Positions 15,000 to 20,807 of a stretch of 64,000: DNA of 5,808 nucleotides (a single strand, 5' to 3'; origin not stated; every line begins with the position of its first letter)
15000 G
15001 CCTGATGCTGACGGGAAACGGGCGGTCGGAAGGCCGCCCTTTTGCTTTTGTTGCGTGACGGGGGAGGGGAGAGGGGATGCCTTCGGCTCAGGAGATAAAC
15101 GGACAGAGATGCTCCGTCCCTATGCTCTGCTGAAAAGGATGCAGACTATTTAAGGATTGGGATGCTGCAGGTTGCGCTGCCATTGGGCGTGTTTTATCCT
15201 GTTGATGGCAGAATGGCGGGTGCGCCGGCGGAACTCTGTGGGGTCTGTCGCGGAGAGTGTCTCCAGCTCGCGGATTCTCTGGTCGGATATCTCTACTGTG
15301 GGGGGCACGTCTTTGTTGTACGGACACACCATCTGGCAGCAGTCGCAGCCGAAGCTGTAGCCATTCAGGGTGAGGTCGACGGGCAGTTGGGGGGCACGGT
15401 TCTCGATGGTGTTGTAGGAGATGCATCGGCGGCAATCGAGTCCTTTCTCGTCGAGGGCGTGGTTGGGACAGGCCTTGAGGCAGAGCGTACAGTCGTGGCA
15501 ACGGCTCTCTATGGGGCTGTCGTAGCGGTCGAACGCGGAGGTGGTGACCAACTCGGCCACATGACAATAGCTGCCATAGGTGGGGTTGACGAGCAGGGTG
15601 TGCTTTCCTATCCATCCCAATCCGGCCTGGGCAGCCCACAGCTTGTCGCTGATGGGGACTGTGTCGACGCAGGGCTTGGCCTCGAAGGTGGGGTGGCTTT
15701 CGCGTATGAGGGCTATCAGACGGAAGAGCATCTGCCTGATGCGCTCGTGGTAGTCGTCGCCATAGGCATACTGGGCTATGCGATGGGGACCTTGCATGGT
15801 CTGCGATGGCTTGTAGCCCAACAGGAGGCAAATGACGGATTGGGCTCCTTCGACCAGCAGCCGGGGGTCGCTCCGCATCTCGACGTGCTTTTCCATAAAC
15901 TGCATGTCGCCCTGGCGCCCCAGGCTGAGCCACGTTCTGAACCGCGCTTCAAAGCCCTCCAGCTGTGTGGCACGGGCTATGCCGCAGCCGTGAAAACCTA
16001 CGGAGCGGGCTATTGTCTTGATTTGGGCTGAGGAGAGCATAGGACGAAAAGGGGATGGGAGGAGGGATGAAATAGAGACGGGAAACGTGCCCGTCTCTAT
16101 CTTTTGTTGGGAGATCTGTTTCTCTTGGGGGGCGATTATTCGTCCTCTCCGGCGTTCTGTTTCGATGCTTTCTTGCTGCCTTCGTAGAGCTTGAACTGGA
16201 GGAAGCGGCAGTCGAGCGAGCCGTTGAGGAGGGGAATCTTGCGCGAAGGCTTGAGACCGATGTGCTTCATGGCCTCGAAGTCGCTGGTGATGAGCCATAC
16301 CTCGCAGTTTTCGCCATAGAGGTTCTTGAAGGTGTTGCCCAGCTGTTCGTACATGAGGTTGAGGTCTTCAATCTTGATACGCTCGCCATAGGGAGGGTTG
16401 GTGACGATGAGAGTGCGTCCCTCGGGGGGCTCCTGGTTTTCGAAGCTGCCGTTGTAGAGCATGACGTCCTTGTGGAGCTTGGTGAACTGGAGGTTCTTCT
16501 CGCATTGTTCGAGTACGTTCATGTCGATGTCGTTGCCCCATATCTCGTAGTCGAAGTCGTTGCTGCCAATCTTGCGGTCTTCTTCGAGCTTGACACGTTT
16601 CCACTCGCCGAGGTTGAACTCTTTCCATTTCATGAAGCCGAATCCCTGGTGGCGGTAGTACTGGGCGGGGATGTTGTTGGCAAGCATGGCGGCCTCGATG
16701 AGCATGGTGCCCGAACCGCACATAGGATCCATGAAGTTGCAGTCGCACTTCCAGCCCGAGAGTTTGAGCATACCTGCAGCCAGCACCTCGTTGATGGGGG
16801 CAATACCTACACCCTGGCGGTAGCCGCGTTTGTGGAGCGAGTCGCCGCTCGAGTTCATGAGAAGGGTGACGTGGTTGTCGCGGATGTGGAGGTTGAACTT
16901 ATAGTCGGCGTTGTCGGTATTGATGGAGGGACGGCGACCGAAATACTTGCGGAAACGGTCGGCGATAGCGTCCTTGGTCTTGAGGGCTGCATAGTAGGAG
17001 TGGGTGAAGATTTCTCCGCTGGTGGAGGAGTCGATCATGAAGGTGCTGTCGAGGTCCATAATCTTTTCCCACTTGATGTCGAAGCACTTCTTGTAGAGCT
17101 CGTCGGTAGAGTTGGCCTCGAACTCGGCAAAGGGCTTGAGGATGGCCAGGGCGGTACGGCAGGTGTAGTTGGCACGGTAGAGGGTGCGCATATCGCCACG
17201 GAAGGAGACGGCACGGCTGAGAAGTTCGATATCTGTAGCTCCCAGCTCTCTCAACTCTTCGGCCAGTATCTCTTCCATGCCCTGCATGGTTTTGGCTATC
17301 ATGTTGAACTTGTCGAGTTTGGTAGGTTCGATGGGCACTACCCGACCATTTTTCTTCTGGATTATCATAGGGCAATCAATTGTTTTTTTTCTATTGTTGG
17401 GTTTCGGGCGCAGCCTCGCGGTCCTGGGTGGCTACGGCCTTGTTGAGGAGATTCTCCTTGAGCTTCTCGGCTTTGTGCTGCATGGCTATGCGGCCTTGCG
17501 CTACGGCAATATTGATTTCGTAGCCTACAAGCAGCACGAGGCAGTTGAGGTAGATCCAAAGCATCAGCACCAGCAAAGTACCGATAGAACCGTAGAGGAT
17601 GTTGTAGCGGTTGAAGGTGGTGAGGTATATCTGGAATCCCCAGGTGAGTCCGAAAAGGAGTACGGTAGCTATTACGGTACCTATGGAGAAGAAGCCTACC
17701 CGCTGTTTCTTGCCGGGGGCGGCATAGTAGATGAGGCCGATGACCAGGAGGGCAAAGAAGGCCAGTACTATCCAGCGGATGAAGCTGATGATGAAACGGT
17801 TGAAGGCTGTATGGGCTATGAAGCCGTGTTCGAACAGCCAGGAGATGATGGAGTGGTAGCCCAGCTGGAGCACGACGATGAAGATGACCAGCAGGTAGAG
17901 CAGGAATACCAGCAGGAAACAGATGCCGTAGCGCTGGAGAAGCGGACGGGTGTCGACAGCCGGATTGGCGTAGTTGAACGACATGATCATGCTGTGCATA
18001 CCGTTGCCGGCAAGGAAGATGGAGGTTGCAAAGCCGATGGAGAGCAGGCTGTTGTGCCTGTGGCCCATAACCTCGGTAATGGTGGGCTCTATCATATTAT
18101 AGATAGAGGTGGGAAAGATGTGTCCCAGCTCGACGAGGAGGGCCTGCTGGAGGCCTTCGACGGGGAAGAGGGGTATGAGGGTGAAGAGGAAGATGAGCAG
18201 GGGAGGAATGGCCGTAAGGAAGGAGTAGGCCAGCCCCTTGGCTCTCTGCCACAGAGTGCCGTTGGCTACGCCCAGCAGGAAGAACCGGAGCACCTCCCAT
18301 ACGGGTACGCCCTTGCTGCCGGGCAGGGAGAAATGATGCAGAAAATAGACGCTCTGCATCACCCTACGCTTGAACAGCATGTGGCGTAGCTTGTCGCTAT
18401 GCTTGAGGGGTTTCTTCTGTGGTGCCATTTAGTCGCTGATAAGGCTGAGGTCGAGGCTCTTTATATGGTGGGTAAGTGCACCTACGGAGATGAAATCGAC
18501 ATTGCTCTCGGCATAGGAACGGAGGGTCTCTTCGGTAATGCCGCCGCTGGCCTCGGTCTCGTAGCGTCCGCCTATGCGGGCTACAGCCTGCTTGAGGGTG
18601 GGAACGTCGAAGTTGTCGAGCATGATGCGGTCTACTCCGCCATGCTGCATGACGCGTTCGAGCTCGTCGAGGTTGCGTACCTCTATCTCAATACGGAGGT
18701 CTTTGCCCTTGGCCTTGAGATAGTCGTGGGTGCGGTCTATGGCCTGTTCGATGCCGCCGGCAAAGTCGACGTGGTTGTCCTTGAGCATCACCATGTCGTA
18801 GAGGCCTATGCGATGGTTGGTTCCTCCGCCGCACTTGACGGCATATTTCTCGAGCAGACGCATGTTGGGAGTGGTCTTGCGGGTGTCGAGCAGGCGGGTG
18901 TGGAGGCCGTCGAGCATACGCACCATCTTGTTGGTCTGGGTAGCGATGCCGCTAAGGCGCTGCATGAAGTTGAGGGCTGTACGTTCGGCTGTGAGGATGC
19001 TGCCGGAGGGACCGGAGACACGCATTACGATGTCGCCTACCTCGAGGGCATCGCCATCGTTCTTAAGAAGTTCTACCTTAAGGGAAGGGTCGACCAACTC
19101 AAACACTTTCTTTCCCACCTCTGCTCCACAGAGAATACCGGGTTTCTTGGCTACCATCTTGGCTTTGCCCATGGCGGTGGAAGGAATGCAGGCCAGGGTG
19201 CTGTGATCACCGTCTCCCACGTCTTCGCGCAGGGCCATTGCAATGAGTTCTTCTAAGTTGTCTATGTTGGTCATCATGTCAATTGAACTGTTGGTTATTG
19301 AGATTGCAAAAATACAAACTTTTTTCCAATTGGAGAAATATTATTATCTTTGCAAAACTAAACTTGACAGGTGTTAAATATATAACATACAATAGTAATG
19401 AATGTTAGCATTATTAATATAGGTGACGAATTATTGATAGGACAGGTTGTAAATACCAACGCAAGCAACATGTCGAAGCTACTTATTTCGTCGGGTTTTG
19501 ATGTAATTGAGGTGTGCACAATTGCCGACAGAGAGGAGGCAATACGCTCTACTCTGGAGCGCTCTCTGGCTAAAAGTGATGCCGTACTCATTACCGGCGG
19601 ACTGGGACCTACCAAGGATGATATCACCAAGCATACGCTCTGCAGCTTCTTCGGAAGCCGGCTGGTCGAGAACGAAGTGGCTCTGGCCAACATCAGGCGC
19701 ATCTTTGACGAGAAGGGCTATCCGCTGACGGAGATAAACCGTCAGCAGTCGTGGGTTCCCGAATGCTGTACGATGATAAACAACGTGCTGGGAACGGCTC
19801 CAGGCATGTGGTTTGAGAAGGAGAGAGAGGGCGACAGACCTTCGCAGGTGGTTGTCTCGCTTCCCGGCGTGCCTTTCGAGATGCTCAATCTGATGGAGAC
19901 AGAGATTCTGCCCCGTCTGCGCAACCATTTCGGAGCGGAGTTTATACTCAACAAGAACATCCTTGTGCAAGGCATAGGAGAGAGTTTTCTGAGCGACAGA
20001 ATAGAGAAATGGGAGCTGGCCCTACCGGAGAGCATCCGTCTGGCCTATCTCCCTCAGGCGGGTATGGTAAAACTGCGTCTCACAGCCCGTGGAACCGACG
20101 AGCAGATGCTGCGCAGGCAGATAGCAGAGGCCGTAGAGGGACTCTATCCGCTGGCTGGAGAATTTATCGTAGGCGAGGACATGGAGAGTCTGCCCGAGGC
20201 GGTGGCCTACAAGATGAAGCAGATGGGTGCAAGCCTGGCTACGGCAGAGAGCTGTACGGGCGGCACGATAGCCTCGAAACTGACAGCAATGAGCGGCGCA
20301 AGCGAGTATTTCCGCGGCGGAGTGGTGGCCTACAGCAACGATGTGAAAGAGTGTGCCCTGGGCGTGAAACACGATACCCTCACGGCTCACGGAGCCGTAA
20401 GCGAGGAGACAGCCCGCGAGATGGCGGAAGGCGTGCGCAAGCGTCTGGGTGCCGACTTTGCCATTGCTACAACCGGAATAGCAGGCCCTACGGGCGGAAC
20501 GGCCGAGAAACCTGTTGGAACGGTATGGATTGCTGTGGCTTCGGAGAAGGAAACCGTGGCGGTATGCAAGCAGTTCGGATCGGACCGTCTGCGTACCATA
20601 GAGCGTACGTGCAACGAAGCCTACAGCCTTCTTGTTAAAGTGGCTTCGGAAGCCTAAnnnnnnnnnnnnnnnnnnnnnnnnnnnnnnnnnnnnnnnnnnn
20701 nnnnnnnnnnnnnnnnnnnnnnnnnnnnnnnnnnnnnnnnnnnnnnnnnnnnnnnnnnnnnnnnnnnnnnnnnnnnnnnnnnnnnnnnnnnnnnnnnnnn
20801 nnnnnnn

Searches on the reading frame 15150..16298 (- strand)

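Call 48: search_protein_families(library=pfam, proteins=[window:15150-16298:-], max_evalue=0.001)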
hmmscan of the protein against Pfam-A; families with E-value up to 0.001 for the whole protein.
window:15150-16298:- (382 aa): 2 families
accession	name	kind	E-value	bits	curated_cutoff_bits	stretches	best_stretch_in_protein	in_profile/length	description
PF08331.15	QueG_DUF1730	-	1.2e-17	64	25.1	1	142-213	1-77/77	Epoxyqueuosine reductase QueG, DUF1730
PF13484.11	Fer4_16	-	1.9e-12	48.2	30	1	266-328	1-66/66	4Fe-4S double cluster binding domain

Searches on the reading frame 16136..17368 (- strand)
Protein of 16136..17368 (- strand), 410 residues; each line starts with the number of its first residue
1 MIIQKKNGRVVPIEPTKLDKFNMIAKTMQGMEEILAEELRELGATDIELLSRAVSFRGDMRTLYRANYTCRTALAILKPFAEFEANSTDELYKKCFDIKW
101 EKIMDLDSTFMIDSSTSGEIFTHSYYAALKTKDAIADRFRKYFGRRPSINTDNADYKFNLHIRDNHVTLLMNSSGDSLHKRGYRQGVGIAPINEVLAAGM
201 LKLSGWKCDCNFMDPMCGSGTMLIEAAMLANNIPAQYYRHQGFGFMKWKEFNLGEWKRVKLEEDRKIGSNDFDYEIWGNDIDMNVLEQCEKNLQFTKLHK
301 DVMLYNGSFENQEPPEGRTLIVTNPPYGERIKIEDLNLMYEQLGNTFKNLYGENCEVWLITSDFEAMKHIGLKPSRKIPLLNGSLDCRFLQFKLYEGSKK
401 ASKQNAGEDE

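Call 48: search_protein_families(library=pfam, proteins=[window:16136-17368:-], max_evalue=0.001)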
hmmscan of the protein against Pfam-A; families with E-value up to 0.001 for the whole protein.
window:16136-17368:- (410 aa): 4 families
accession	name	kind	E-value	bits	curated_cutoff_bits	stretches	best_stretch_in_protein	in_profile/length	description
PF01170.24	UPF0020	-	1.7e-40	139.2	22.3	1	181-388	1-194/197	RMKL-like, methyltransferase domain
PF02926.22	THUMP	-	3e-16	60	20.6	1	86-169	2-81/84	THUMP domain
PF22020.1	RlmL_1st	-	3.2e-15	56.3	27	1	23-74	2-52/55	RlmL ferredoxin-like domain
PF02384.22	N6_Mtase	-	0.00063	19.6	20.4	0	211-330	49-138/311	N-6 DNA Methylase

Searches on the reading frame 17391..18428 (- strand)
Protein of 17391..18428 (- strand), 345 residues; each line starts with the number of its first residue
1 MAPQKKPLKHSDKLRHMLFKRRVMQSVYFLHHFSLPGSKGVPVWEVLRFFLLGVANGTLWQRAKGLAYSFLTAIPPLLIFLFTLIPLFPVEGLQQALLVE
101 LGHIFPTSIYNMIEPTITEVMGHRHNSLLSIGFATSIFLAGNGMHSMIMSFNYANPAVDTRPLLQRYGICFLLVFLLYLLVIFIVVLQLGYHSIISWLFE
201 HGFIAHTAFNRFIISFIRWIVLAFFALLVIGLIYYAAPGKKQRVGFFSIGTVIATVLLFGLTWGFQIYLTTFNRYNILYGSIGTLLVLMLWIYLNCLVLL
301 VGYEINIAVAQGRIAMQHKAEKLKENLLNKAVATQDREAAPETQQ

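Call 48: search_protein_families(library=pfam, proteins=[window:17391-18428:-], max_evalue=0.001)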
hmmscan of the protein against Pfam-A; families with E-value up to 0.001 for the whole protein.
window:17391-18428:- (345 aa): 1 family
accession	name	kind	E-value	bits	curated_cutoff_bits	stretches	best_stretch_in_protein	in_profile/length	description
PF03631.20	Virul_fac_BrkB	-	2.4e-47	162.2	33.7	1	59-311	5-257/259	Virulence factor BrkB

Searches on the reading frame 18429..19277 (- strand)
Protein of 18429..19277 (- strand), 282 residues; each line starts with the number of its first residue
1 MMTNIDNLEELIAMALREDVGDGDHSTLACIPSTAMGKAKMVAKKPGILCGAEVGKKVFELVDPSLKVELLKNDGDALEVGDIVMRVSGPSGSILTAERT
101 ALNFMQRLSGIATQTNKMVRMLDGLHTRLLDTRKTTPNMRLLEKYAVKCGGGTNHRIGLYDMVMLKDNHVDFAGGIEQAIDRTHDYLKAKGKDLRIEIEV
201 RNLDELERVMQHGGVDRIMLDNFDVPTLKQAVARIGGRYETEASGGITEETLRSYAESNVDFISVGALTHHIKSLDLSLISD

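Call 48: search_protein_families(library=pfam, proteins=[window:18429-19277:-], max_evalue=0.001)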
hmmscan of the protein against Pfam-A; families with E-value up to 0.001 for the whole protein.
window:18429-19277:- (282 aa): 2 families
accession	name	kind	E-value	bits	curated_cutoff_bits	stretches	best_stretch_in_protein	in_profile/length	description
PF01729.25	QRPTase_C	-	5.8e-58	195.8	23.1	1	111-279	1-168/169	Quinolinate phosphoribosyl transferase, C-terminal domain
PF02749.22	QRPTase_N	-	6.3e-21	74.8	27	1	24-109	1-82/82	Quinolinate phosphoribosyl transferase, N-terminal domain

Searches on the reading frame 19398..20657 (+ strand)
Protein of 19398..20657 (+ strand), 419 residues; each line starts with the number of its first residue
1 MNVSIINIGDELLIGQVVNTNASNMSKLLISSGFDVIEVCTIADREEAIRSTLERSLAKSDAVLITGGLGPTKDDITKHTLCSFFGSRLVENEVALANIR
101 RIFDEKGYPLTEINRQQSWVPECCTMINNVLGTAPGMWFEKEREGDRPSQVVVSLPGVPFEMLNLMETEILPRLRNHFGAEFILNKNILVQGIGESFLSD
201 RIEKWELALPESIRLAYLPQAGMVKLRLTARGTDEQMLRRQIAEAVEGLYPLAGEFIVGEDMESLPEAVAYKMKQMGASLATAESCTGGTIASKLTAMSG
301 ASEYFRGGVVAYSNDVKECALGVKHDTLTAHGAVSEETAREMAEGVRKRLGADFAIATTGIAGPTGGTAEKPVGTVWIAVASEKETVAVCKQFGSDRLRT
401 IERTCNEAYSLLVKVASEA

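Call 48: search_protein_families(library=pfam, proteins=[window:19398-20657:+], max_evalue=0.001)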
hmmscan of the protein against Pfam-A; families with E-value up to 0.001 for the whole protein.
window:19398-20657:+ (419 aa): 3 families
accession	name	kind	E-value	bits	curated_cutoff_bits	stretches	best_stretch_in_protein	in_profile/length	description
PF02464.23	CinA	-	9.3e-57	191.4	23.5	1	263-414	2-153/155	Competence-damaged protein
PF00994.29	MoCF_biosynth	-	2.2e-32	112.2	26.6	1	5-175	2-143/144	Probable molybdopterin binding domain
PF18146.6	CinA_KH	-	4.9e-10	39.8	27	1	186-259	2-73/73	Damage-inducible protein CinA KH domain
